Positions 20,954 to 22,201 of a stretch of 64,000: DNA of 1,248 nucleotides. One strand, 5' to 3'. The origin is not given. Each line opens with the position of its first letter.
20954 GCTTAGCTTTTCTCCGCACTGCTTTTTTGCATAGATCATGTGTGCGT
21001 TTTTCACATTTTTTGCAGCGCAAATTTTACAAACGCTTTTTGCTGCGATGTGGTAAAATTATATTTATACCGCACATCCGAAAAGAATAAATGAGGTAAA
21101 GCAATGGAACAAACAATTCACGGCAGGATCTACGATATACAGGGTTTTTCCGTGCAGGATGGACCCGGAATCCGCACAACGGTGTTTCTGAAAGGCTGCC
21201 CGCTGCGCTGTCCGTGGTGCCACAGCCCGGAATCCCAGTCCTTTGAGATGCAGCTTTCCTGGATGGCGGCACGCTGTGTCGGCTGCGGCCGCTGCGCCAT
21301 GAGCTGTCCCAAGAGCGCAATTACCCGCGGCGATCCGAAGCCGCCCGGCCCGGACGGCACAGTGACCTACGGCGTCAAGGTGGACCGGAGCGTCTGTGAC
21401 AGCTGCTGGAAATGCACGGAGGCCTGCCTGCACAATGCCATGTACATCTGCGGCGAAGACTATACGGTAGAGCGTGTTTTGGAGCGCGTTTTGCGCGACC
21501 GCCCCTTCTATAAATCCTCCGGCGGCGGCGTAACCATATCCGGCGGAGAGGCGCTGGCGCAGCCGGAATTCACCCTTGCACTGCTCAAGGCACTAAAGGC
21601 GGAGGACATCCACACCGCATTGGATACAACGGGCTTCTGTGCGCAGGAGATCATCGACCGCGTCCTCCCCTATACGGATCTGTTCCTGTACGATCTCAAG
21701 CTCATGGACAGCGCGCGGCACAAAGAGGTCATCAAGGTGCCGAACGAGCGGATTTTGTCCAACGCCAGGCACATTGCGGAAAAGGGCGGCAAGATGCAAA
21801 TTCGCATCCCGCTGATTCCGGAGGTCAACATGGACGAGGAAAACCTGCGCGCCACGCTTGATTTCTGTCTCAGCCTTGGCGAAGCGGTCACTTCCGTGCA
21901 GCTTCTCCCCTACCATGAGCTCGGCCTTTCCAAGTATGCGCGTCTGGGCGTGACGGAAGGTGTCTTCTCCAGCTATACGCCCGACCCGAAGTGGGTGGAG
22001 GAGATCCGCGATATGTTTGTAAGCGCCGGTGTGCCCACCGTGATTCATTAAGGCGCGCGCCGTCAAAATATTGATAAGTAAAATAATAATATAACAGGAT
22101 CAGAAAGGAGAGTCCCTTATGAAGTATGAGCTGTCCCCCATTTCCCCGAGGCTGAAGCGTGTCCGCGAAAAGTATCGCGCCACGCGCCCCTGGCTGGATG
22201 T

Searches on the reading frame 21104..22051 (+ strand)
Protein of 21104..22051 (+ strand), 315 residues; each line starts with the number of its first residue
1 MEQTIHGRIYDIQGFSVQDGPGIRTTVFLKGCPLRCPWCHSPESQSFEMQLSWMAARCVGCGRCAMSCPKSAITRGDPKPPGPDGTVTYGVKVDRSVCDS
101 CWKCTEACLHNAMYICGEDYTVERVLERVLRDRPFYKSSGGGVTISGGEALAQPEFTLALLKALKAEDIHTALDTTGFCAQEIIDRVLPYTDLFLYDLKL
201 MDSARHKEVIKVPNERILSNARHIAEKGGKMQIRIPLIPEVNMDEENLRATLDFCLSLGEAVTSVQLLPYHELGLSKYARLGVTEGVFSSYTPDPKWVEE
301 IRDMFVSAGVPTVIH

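Call 39: find_encoding_contigs(protein=window:21104-22051:+, flank=10000, max_places=1)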
Protein window:21104-22051:+ (315 aa): 23 contigs read that carry it; 1 place shown.
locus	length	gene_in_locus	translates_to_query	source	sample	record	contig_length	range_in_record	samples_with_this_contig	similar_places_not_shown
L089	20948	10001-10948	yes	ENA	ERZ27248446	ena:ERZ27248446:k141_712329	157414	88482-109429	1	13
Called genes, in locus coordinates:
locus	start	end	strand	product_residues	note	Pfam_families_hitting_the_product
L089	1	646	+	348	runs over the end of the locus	PF04970:LRAT, PF01648:ACPS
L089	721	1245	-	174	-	-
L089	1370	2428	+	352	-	PF02129:Peptidase_S15 (weak), PF00561:Abhydrolase_1, PF12146:Hydrolase_4, PF12697:Abhydrolase_6 (weak), PF00326:Peptidase_S9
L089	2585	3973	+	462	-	PF10503:Esterase_PHB (weak)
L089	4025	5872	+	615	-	PF00664:ABC_membrane, PF02463:SMC_N (faint), PF00005:ABC_tran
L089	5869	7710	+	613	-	PF00664:ABC_membrane, PF00005:ABC_tran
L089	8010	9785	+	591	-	PF24696:UGSC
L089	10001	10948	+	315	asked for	PF13353:Fer4_12 (weak), PF00037:Fer4 (weak), PF12837:Fer4_6 (weak), PF12838:Fer4_7 (weak), PF04055:Radical_SAM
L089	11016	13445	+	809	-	PF02901:PFL-like, PF01228:Gly_radical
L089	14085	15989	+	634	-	PF13522:GATase_6, PF13537:GATase_7, PF00733:Asn_synthase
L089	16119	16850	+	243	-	PF02397:Bac_transf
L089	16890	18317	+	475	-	-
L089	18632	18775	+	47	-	-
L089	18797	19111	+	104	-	-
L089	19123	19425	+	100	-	-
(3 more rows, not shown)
